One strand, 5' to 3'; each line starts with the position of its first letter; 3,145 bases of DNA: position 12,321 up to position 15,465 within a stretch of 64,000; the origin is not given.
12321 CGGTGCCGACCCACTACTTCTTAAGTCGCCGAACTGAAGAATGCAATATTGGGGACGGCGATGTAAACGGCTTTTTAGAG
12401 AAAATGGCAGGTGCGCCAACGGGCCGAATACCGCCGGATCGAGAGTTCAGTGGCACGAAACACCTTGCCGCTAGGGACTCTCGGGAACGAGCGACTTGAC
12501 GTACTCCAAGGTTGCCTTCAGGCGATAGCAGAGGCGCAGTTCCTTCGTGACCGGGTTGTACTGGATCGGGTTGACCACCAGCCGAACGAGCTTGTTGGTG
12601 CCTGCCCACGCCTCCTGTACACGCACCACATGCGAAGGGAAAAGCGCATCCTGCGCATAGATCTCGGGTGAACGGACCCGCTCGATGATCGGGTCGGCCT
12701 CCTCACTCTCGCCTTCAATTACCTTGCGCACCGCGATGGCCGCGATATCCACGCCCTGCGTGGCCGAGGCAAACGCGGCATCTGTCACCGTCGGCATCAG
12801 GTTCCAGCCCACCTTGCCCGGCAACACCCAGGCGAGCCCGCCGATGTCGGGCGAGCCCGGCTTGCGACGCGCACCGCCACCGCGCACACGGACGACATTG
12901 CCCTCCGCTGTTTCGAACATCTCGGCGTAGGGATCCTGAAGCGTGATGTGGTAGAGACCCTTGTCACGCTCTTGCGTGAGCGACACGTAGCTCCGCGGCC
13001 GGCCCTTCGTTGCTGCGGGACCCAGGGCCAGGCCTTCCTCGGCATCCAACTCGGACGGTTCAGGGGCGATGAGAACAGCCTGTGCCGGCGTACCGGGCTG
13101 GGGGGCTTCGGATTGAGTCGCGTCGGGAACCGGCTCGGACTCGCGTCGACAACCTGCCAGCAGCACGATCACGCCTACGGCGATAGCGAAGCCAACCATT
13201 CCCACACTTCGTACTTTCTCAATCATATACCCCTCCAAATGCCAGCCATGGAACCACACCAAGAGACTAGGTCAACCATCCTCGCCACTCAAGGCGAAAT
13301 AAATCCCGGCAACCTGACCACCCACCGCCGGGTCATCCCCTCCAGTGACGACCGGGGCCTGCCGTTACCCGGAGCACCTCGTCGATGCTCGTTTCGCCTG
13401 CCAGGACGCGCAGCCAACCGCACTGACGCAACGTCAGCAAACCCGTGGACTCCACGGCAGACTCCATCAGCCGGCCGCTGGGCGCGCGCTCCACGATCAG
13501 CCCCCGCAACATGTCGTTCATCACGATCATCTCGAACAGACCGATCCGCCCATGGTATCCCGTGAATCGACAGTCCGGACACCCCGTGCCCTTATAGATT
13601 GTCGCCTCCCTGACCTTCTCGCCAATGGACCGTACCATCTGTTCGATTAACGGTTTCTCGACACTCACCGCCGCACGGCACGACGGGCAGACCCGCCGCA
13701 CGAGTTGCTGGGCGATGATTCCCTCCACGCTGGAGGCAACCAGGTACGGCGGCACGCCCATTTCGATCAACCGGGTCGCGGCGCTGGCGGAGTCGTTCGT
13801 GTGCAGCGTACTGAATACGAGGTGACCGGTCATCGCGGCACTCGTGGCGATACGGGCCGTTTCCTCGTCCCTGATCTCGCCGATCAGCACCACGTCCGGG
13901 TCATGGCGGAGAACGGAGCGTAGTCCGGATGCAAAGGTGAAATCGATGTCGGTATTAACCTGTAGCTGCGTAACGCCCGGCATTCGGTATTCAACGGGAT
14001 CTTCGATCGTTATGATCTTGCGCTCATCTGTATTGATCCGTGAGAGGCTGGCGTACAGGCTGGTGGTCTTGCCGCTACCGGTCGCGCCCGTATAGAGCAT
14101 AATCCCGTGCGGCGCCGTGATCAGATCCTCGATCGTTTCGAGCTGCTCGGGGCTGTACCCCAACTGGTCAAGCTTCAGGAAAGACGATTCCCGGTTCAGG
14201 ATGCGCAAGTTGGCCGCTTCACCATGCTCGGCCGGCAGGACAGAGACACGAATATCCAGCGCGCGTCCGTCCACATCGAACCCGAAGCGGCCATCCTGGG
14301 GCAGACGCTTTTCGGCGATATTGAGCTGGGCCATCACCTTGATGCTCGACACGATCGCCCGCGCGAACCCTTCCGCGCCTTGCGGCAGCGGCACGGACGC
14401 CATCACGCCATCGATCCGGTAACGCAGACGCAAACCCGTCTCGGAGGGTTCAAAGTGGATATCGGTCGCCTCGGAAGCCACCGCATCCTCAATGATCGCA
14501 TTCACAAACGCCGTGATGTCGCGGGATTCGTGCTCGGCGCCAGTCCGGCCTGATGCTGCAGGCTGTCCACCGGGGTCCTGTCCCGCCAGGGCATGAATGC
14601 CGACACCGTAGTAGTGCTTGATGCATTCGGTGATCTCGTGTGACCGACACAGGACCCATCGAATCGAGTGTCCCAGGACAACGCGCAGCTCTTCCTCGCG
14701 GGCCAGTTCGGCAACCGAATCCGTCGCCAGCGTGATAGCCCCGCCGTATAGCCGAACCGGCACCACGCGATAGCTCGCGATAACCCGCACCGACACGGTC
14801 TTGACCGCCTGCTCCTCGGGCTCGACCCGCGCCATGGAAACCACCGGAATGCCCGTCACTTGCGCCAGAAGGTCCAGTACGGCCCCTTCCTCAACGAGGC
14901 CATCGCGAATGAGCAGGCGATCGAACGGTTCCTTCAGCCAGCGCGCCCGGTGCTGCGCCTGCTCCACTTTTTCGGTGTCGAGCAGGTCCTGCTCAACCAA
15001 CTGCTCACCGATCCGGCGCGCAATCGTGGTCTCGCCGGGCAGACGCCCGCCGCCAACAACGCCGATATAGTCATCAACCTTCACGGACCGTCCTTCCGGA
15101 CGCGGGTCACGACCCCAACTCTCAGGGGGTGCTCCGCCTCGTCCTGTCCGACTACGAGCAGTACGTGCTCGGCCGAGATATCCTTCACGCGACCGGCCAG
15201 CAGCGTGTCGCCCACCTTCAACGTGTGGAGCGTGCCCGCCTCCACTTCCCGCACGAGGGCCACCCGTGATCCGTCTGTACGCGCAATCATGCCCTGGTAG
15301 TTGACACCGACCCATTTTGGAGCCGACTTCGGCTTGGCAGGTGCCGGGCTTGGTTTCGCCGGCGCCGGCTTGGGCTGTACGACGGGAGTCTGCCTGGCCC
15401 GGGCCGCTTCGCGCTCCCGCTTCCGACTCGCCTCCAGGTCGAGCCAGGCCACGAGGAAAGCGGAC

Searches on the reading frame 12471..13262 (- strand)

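Call 62: search_protein_families(library=pfam, proteins=[window:12471-13262:-], max_evalue=0.00001)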
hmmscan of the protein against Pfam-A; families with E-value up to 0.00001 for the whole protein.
window:12471-13262:- (263 aa): 1 family
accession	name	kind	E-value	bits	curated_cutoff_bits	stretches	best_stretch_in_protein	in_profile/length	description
PF08126.16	Propeptide_C25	-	5.7e-06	26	22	1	196-253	113-171/205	Propeptide_C25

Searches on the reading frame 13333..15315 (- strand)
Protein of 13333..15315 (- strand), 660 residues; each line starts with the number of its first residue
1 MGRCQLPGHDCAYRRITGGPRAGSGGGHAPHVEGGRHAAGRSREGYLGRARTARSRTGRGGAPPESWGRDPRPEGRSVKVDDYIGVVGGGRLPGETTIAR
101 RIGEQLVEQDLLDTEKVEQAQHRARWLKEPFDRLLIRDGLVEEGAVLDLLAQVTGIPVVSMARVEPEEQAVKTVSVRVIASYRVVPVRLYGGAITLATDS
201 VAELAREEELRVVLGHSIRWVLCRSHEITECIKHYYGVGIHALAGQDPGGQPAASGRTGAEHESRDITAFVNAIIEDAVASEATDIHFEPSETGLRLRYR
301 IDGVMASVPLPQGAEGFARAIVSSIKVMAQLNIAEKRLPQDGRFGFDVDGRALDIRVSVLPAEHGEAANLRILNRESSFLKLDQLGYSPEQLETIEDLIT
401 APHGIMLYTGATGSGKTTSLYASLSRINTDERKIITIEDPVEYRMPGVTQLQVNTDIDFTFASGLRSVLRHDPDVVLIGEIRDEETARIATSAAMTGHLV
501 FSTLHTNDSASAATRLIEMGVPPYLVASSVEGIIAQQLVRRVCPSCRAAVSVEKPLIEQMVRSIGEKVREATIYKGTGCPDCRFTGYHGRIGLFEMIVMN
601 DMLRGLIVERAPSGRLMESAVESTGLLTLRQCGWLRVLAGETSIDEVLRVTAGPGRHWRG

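Call 62: search_protein_families(library=pfam, proteins=[window:13333-15315:-], max_evalue=0.00001)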
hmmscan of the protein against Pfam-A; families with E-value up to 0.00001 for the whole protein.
window:13333-15315:- (660 aa): 2 families
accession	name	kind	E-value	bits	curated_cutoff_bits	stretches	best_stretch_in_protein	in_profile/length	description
PF00437.27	T2SSE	-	1.5e-125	419.1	24.9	1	263-649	4-370/370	Type II/IV secretion system protein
PF05157.20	MshEN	-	6.6e-12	45.7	23.1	1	155-238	2-86/90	MshEN domain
